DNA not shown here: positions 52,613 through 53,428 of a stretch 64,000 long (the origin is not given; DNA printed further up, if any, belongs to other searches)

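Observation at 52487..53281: Orphan HlyC/RtxC-type lysine acyltransferase under a near-consensus sigma-54 promoter with an upstream palindromic enhancer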

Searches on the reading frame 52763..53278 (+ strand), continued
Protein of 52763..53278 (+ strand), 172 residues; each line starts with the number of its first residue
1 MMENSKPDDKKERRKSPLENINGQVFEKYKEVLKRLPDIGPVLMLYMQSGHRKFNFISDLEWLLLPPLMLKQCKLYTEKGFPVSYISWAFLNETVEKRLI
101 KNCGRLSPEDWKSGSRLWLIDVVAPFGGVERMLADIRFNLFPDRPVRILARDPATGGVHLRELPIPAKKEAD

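Call 27: find_related_loci(query=A3, collection=genome_contigs, flank=10000)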
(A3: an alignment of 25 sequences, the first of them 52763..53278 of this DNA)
Query A3 (172 aa) in genome_contigs; peptide patterns used: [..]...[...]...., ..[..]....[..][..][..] (x = any residue, [..] = any of these).
299 stretches matched a pattern; 31 encode a relative of the query (tblastn E <= 1e-3); 29 distinct loci.
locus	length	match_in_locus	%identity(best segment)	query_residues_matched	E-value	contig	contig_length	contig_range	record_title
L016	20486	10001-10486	57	3-164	4e-63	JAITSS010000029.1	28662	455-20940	MAG: Desulfobulbaceae bacterium isolate Rs511_bin14 k119_1346353, whole genome shotgun sequence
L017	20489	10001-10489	59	9-172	2e-62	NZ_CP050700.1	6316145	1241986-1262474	Desulfopila sp. IMCC35008 chromosome, complete genome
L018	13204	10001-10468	58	1-164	3e-61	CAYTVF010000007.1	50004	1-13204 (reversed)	MAG TPA_asm: uncultured Desulfopila sp. isolate SRP011637_co1_26 genome assembly, contig: NODE_116_length_50004_cov_24.9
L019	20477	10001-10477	59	6-164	2e-61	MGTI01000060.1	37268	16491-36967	MAG: Desulfobacterales bacterium GWB2_56_26 gwb2_scaffold_1881, whole genome shotgun sequence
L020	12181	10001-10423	63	19-163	1e-60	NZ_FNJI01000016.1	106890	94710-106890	Desulforhopalus singaporensis strain DSM 12130, whole genome shotgun sequence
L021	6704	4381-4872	58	2-163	4e-60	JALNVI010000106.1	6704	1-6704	MAG: Desulforhopalus sp. isolate SO_2016_CLC_T1 bin 56 scaffold16370_PH3_Jul14_2016, whole genome shotgun sequence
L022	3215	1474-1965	56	2-163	2e-58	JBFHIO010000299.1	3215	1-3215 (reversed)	MAG: Desulforhopalus sp. isolate Mix_sand07.2021.05.G.41 k141_1332400_length_3215_cov_7.0000, whole genome shotgun seque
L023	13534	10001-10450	59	19-169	2e-57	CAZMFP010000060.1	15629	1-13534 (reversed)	MAG TPA_asm: uncultured Desulfocapsaceae bacterium isolate SRP167671_co2_271 genome assembly, contig: NODE_4957_length_1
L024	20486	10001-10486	58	3-164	4e-62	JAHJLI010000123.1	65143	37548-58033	MAG: Proteobacteria bacterium isolate Old_saline.mb.128 Old_saline.mb.128_k141_454761, whole genome shotgun sequence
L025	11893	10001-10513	49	1-172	5e-57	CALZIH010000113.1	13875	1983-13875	MAG: uncultured Desulfobulbaceae bacterium isolate FO_M_Desulfobacterota_14.1 genome assembly, contig: scaffold_7358, wh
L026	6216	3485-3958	55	4-164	3e-57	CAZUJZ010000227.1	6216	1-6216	MAG TPA_asm: uncultured Desulfofustis sp. isolate SRP332253_co1_173 genome assembly, contig: NODE_20336_length_6216_cov_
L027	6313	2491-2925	57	19-163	1e-56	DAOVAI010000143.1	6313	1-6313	MAG TPA_asm: Pseudomonadota bacterium isolate CSMAG_975 CSMAG_975_k141_4341108_length_6313_cov_7.9392, whole genome shot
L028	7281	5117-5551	56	19-163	6e-57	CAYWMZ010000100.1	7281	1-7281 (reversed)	MAG TPA_asm: uncultured Desulfocapsa sp. isolate SRP128015_co3_85 genome assembly, contig: NODE_13118_length_7281_cov_6.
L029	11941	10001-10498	53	9-172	2e-56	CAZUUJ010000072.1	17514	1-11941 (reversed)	MAG TPA_asm: uncultured Desulfocapsaceae bacterium isolate SRP077602_co7_573 genome assembly, contig: NODE_15883_length_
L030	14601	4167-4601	58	19-164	7e-56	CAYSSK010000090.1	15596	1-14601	MAG TPA_asm: uncultured Desulfofustis sp. isolate SRP141376_co4_295 genome assembly, contig: NODE_6454_length_15596_cov_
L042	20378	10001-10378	41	39-163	5e-28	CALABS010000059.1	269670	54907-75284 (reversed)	MAG TPA_asm: uncultured Rhodospirillaceae bacterium isolate SRR3330211_bin.58_CONCOCT_v1.1_MAG genome assembly, contig:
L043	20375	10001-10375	40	40-165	8e-26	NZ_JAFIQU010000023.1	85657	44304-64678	Arenibaculum pallidiluteum strain SYSU D00532 NODE_23_length_85657_cov_19.064569, whole genome shotgun sequence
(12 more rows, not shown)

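Call 33: search_protein_families(library=pfam, proteins=[L010:3-6209:+], max_evalue=0.01)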
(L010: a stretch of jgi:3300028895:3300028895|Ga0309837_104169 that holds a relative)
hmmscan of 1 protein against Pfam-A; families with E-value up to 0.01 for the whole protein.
L010:3-6209:+ (2069 aa): 5 families
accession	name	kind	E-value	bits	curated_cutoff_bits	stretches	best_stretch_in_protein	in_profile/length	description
PF17892.7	Cadherin_5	-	8.2e-112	365.9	26.5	7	1274-1366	2-97/98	Cadherin-like domain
PF17963.7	Big_9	-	1.1e-93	308.6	23.6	7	1176-1270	1-89/89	Bacterial Ig domain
PF17803.7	Cadherin_4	-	2.7e-53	178.8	25.1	6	1168-1239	3-71/71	Bacterial cadherin-like domain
PF19076.6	CshA_repeat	-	3e-11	44.3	27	0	890-972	17-97/103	Surface adhesin CshA repetitive domain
PF16184.11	Cadherin_3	-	0.0018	18.7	25.5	0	1286-1328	10-52/106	Cadherin-like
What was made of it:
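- Closest known: TAAT genes nested in Desulfobulbales type I secretion operons. Different: Pfam finds no RTX nonapeptide repeats in the one giant protein scanned (call 33).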

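Call 53: predict_structure(alignment_id=A3)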
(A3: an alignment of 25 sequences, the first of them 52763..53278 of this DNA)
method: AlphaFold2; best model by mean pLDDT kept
length: 172 residues; sequences in the alignment: 25
mean_pLDDT: 83.2   pTM: 0.74
mean pLDDT of the five models: 83.2, 82.6, 82.3, 80.6, 79.4
residues with pLDDT >= 90: 79; 70-90: 67; 50-70: 14; < 50: 12
segments of 3 or more residues with pLDDT < 50: 7-12
pLDDT, mean of each block of 10 residues (from residue 1): 46 52 72 79 87 77 88 93 95 95 88 97 92 95 94 85 84 48
secondary structure, 60 per line:
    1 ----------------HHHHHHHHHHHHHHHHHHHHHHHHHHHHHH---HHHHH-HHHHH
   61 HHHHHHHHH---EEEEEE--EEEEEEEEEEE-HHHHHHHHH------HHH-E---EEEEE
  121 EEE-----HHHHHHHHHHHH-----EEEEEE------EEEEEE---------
elements in order: H17-46 H50-54 H56-69 E73-78 E81-91 H93-101 E116-123 H129-140 E146-151 E158-163

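Call 56: fold_search(model_id=the predicted structure, library=pdb)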
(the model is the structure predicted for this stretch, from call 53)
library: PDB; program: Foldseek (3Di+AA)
matches with E <= 10: 346; with E <= 0.001: 3
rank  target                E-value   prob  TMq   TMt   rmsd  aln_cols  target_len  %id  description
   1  4whn_B                3.8e-11  1.00  0.68  0.69   2.1       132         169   32  Structure of toxin-activating acyltransferase (TAAT) (released 2015-06-03)
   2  4whn_C                1.8e-10  1.00  0.68  0.69   2.2       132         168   32  Structure of toxin-activating acyltransferase (TAAT) (released 2015-06-03)
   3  4whn_A                2.4e-10  1.00  0.69  0.70   2.1       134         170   31  Structure of toxin-activating acyltransferase (TAAT) (released 2015-06-03)
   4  6mfc_A                3.6e-02  0.94  0.34  0.30   4.9       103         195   14  GphF GNAT-like decarboxylase (released 2019-09-18)
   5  7uci_A                4.4e-02  0.98  0.47  0.14   4.3       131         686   14  SxtA Methyltransferase and decarboxylase didomain in complex with Mn2+ and SAH (released 2022-06-01)
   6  6sk1                  4.7e-02  0.66  0.28  0.30   7.3       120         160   17  Diaminobutyrate acetyltransferase EctA from Paenibacillus lautus in complex with coenzyme A (released 2020-01-29)
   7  6sjy_C                5.3e-02  0.60  0.27  0.29   7.4       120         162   17  Diaminobutyrate acetyltransferase EctA from Paenibacillus lautus in complex with its product ADABA (released 2020-01-29)
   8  7uci_B                6.8e-02  0.95  0.44  0.13   4.6       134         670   13  SxtA Methyltransferase and decarboxylase didomain in complex with Mn2+ and SAH (released 2022-06-01)
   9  5k18_D                9.3e-02  0.63  0.28  0.27   5.8       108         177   11  The NatB Acetyltransferase Complex Bound To bisubstrate inhibitor (released 2017-04-19)
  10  6sl8                  1.1e-01  0.60  0.28  0.29   5.1       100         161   15  Diaminobutyrate acetyltransferase EctA from Paenibacillus lautus in complex with its substrate L-2,4-diaminobutyric acid (released 2020-01-29)
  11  1u6m_A                1.1e-01  0.47  0.29  0.27   9.1       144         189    9  The crystal structure of acetyltransferase (released 2004-12-14)
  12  6sjy_A                1.2e-01  0.57  0.31  0.32   7.3       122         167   19  Diaminobutyrate acetyltransferase EctA from Paenibacillus lautus in complex with its product ADABA (released 2020-01-29)
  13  6sll_A                1.3e-01  0.60  0.27  0.29   5.1       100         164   15  Diaminobutyrate acetyltransferase EctA from Paenibacillus lautus in complex with its substrate L-2,4-diaminobutyric ac (released 2020-01-29)
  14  2fia_B                1.5e-01  0.54  0.33  0.35   7.5       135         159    8  The crystal structure of the acetyltransferase from Enterococcus faecalis (released 2006-02-14)
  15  2ree_A                1.6e-01  0.84  0.33  0.29   4.2        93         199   11  Crystal structure of the loading GNATL domain of CurA from Lyngbya majuscula (released 2007-11-20)
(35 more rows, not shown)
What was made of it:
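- On TAAT / HlyC family (PF02794): The AlphaFold model (pLDDT 83) matches 4whn chains at E 4e-11, TM 0.68-0.70 and rmsd 2.1 A. The next hits are weak GNAT matches (calls 53, 56).
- Checked: An AlphaFold model (pLDDT 83) superposes on 4WHN at TM 0.68-0.70 and rmsd 2.1 A (calls 53, 56).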

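Call 62: search_protein_families(library=pfam, proteins=[L018:1668-3839:+, L018:1120-1383:+], max_evalue=0.01)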
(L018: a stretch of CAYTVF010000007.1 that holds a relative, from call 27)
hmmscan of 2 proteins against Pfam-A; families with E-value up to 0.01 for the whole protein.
L018:1668-3839:+ (724 aa): 4 families
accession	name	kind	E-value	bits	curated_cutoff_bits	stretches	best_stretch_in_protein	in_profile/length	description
PF00884.28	Sulfatase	-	1.5e-35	123.4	25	1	344-621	2-300/301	Sulfatase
PF16347.10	SGSH_C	-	5.5e-06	27.1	29.3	1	578-701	9-148/154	N-sulphoglucosamine sulphohydrolase, C-terminal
PF01663.27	Phosphodiest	-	0.00088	19.4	23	1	535-566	190-221/342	Type I phosphodiesterase / nucleotide pyrophosphatase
PF02995.22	DUF229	-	0.002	17.3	25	1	531-717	308-368/496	Protein of unknown function (DUF229)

L018:1120-1383:+ (88 aa): 0 families

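Call 74: search_protein_families(library=pfam, proteins=[L043:5154-6539:+, L043:7159-8130:-, L043:8260-9756:+, L043:9656-10381:+, L043:10601-11290:+, L043:11502-12281:+, L042:4067-6562:+, L042:6483-7832:+, L042:7670-8773:+, L042:10412-11281:+], max_evalue=0.0001)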
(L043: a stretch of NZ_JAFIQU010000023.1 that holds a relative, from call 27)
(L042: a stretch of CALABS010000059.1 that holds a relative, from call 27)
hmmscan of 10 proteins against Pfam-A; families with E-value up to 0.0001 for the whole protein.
L043:5154-6539:+ (462 aa): 1 family
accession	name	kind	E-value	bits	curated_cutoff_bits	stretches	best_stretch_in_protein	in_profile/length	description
PF00929.31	RNase_T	-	1.4e-11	45.7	24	1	208-359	1-161/164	Exonuclease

L043:7159-8130:- (323 aa): 1 family
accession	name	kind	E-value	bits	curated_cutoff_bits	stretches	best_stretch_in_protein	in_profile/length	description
PF02586.19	SRAP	-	6e-76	255.1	27.1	1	96-309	1-214/214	SOS response associated peptidase (SRAP)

L043:8260-9756:+ (499 aa): 4 families
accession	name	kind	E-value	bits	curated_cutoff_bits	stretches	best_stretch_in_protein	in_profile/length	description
PF12000.14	Glyco_trans_4_3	-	2.3e-64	216.6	25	1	90-254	2-166/168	Glycosyl transferase family 4 group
PF00534.26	Glycos_transf_1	-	4.3e-19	69.1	26.4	1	275-430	14-159/172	Glycosyl transferases group 1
PF13692.12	Glyco_trans_1_4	-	9.2e-19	68.5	27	1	278-428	3-141/142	Glycosyl transferases group 1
PF13524.12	Glyco_trans_1_2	-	2e-05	25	25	1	306-449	12-134/144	Glycosyl transferase-like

L043:9656-10381:+ (242 aa): 1 family
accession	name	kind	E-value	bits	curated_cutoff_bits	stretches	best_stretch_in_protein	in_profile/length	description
PF02794.22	HlyC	-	6.2e-33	113.8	25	1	114-236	1-123/127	RTX toxin acyltransferase family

L043:10601-11290:+ (230 aa): 0 families

L043:11502-12281:+ (260 aa): 0 families

L042:4067-6562:+ (832 aa): 3 families
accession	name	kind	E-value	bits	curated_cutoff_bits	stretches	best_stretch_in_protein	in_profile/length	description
PF00912.28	Transgly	-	3.6e-62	209.4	27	1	56-235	2-177/178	Transglycosylase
PF00905.27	Transpeptidase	-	1.3e-37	130.1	22.1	1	441-734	1-298/299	Penicillin binding protein transpeptidase domain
PF17092.11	PCB_OB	-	1.5e-28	100.2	27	1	324-439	1-111/111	Penicillin-binding protein OB-like domain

L042:6483-7832:+ (450 aa): 0 families

L042:7670-8773:+ (368 aa): 1 family
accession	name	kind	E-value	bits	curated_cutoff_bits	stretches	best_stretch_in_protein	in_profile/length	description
PF04280.21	Tim44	-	3.4e-23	82.8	29.6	1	225-367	3-147/147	Tim44-like domain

L042:10412-11281:+ (290 aa): 1 family
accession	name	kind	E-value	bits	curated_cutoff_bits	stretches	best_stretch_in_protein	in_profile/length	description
PF00892.27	EamA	-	1.3e-33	116.6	28.2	2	8-139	3-134/135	EamA-like transporter family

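Call 78: find_homologous_proteins(query=L010:6284-8407:+, max_evalue=1e-100)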
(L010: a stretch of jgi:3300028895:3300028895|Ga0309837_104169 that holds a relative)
Query L010:6284-8407:+ (708 aa): 7531 proteins with E <= 1e-100 among 8000 candidates; the best 120 are listed.
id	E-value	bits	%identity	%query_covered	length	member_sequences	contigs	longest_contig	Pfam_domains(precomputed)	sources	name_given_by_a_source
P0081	0.0e+0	1543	100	100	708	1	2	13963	PF00005.34,PF03412.22,PF02463.26,PF00664.29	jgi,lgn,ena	-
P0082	0.0e+0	1239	80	100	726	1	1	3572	PF00005.34,PF03412.22,PF00664.29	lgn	-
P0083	0.0e+0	1125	73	99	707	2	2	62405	PF00005.34,PF03412.22,PF00664.29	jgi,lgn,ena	-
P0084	0.0e+0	1109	73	99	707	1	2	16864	PF00005.34,PF03412.22,PF00664.29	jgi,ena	-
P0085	0.0e+0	1035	66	99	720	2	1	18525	PF00005.34,PF03412.22,PF02463.26,PF00664.29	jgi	-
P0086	1.6e-296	1003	65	99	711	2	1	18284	PF00005.34,PF03412.22,PF00664.29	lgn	-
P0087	2.1e-296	1003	64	99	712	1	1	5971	PF00005.34,PF03412.22,PF02463.26,PF00664.29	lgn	-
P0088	7.2e-295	998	64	99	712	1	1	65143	PF00005.34,PF03412.22,PF00664.29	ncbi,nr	ncbi:MAG: type I secretion system permease/ATPase [Proteobacteria bacterium]|nr:type I secretion sys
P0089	8.0e-295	998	63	99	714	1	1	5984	PF00005.34,PF03412.22,PF00664.29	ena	-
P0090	1.1e-294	997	63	99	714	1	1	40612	PF00005.34,PF03412.22,PF00664.29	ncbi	-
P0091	2.5e-294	996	64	99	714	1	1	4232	PF00005.34,PF03412.22,PF00664.29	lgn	-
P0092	1.4e-293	994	64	99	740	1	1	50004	PF00005.34,PF03412.22,PF02463.26,PF00664.29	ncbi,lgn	-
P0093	3.2e-293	993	64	99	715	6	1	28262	PF00005.34,PF03412.22,PF00664.29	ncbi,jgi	-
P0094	6.3e-293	992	63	99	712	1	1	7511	PF00005.34,PF03412.22,PF00664.29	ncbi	-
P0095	1.3e-292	991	64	99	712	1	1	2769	PF00005.34,PF03412.22,PF02463.26,PF00664.29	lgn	-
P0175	3.7e-266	903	60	99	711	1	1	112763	PF00005.34,PF00664.29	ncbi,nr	ncbi:MAG: type I secretion system permease/ATPase [Deltaproteobacteria bacterium]|nr:MAG: type I sec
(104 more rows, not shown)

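Call 79: find_encoding_contigs(protein=P0083, flank=10000, max_places=4)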
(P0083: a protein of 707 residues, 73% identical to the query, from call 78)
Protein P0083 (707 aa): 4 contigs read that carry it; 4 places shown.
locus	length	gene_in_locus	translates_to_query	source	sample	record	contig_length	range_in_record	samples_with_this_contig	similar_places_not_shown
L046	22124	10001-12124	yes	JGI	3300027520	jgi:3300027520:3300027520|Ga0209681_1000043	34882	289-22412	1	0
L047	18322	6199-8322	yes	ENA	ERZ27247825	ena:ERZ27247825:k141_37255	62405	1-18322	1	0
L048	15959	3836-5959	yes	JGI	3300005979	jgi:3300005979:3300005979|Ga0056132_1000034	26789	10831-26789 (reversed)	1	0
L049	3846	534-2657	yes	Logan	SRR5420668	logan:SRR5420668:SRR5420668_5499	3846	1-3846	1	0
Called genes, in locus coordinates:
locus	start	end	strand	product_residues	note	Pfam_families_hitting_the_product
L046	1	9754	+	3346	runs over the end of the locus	?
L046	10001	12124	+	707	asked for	PF03412:Peptidase_C39, PF00664:ABC_membrane, PF00005:ABC_tran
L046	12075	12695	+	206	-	PF26002:Beta-barrel_AprE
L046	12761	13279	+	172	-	PF02794:HlyC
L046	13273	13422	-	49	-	-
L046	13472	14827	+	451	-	PF02321:OEP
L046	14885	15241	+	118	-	PF11950:DUF3467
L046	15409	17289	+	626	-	PF13623:SurA_N_2, PF13624:SurA_N_3, PF13145:Rotamase_2, PF13616:Rotamase_3, PF00639:Rotamase, PF13145:Rotamase_2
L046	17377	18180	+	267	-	PF07722:Peptidase_C26, PF00117:GATase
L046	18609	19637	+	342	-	PF20244:DUF6599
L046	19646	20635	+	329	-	PF04015:DUF362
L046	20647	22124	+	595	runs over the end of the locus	PF12801:Fer4_5, PF00037:Fer4 (faint), PF12838:Fer4_7 (faint), PF13187:Fer4_9 (faint), PF13237:Fer4_10 (faint), PF13484:Fer4_16 (faint)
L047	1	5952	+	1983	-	?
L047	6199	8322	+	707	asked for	PF03412:Peptidase_C39, PF00664:ABC_membrane, PF00005:ABC_tran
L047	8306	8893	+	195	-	PF26002:Beta-barrel_AprE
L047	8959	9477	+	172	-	PF02794:HlyC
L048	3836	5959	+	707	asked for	PF03412:Peptidase_C39, PF00664:ABC_membrane, PF00005:ABC_tran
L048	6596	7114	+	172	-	PF02794:HlyC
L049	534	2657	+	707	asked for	PF03412:Peptidase_C39, PF00664:ABC_membrane, PF00005:ABC_tran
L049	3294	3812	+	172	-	PF02794:HlyC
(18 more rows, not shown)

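Call 80: find_encoding_contigs(protein=P0084, flank=10000, max_places=4)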
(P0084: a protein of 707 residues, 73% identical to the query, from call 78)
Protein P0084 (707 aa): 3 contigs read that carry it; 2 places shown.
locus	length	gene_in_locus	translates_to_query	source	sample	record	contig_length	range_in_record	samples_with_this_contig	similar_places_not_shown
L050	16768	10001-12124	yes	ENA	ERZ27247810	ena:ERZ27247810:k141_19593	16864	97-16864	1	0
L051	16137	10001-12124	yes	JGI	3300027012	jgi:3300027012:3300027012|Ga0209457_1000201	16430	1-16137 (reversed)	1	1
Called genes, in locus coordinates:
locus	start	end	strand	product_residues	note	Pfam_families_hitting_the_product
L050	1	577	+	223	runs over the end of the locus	?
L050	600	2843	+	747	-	PF17892:Cadherin_5 (weak), PF17963:Big_9, PF17803:Cadherin_4, PF17892:Cadherin_5, PF17963:Big_9, PF17803:Cadherin_4, PF17892:Cadherin_5, PF17963:Big_9, +1 more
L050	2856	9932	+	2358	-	-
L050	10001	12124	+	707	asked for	PF03412:Peptidase_C39, PF00664:ABC_membrane, PF00005:ABC_tran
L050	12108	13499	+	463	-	PF25917:BSH_RND (weak), PF25973:BSH_CzcB (faint), PF25919:BSH_CusB (weak), PF25984:BSH_YknX (weak), PF25988:HH_CyaD (faint), PF25994:HH_AprE, PF26002:Beta-barrel_AprE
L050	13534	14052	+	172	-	PF02794:HlyC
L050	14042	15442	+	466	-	PF02321:OEP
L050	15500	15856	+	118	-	PF11950:DUF3467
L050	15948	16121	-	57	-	-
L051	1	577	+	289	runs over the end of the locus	?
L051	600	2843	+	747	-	PF17892:Cadherin_5 (weak), PF17963:Big_9, PF17803:Cadherin_4, PF17892:Cadherin_5, PF17963:Big_9, PF17803:Cadherin_4, PF17892:Cadherin_5, PF17963:Big_9, +1 more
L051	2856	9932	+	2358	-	-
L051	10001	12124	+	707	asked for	PF03412:Peptidase_C39, PF00664:ABC_membrane, PF00005:ABC_tran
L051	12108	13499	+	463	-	PF25917:BSH_RND (weak), PF25973:BSH_CzcB (faint), PF25919:BSH_CusB (weak), PF25984:BSH_YknX (weak), PF25988:HH_CyaD (faint), PF25994:HH_AprE, PF26002:Beta-barrel_AprE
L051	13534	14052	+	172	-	PF02794:HlyC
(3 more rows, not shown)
